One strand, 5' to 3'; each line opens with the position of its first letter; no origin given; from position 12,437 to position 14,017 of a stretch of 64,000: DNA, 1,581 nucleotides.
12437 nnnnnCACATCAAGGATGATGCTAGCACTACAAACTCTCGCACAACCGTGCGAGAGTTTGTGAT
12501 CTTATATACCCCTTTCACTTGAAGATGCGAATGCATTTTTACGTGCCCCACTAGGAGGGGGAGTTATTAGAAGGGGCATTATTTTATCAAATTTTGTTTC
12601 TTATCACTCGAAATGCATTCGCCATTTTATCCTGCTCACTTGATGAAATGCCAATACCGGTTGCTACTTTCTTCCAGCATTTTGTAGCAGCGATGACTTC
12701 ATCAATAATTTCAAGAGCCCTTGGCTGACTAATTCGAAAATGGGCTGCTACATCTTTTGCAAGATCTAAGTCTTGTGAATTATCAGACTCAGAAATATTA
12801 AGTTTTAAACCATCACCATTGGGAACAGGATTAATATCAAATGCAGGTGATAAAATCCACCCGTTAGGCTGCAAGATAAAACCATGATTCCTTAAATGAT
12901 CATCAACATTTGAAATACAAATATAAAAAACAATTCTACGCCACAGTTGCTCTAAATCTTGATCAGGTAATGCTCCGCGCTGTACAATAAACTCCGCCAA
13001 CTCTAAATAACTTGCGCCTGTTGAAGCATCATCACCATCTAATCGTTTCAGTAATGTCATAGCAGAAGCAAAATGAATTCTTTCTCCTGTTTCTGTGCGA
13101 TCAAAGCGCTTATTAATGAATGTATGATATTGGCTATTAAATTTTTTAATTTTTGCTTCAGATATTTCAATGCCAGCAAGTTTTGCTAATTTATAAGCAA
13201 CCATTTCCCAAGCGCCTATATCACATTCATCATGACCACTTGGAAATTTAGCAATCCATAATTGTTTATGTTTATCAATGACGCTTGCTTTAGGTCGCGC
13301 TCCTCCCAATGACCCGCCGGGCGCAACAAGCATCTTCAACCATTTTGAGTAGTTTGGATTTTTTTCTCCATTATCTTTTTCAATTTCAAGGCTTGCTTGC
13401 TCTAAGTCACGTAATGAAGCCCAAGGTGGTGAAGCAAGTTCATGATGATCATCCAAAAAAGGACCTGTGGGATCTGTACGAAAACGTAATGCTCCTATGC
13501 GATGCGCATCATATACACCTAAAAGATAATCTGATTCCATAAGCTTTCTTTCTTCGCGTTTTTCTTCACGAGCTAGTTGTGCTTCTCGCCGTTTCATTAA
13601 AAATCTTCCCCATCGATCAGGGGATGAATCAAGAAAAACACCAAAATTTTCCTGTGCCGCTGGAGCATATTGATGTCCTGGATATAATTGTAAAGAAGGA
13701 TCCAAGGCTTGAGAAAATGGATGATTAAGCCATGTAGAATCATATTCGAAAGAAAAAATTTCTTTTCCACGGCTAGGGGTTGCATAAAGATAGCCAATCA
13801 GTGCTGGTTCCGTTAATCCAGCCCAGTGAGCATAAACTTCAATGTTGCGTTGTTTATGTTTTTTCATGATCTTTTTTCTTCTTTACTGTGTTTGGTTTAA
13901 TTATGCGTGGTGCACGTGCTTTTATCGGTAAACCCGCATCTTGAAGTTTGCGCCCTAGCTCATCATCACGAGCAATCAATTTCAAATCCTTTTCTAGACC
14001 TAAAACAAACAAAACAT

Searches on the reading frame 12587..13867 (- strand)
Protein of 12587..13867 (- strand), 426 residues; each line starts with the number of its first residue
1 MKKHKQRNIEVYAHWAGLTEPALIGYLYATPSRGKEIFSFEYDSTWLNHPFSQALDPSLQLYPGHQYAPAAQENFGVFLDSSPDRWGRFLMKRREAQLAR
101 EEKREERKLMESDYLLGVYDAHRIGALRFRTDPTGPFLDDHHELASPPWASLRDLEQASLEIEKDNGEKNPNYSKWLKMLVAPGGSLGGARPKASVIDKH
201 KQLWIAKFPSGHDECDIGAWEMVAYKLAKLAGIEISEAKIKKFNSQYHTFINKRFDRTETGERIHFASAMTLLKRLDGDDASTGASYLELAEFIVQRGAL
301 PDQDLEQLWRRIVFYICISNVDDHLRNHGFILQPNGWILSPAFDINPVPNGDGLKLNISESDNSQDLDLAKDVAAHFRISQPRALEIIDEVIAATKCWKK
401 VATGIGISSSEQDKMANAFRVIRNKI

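Call 20: search_protein_families(library=ncbifam, proteins=[window:12587-13867:-], max_evalue=0.00001)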
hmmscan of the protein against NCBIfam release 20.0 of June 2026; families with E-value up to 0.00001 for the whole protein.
window:12587-13867:- (426 aa): 1 family
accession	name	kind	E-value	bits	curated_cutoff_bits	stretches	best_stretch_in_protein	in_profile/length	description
NF007297.0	PRK09775.1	equivalog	2.5e-10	39.7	401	1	182-348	201-372/446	type II toxin-antitoxin system HipA family toxin YjjJ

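Call 23: search_protein_families(library=pfam, proteins=[window:12587-13867:-], max_evalue=0.001)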
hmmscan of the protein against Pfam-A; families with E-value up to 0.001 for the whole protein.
window:12587-13867:- (426 aa): 1 family
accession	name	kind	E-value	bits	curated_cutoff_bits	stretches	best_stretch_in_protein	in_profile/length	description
PF07804.18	HipA_C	-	6.5e-48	163.6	30.5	1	186-396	2-211/213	HipA-like C-terminal domain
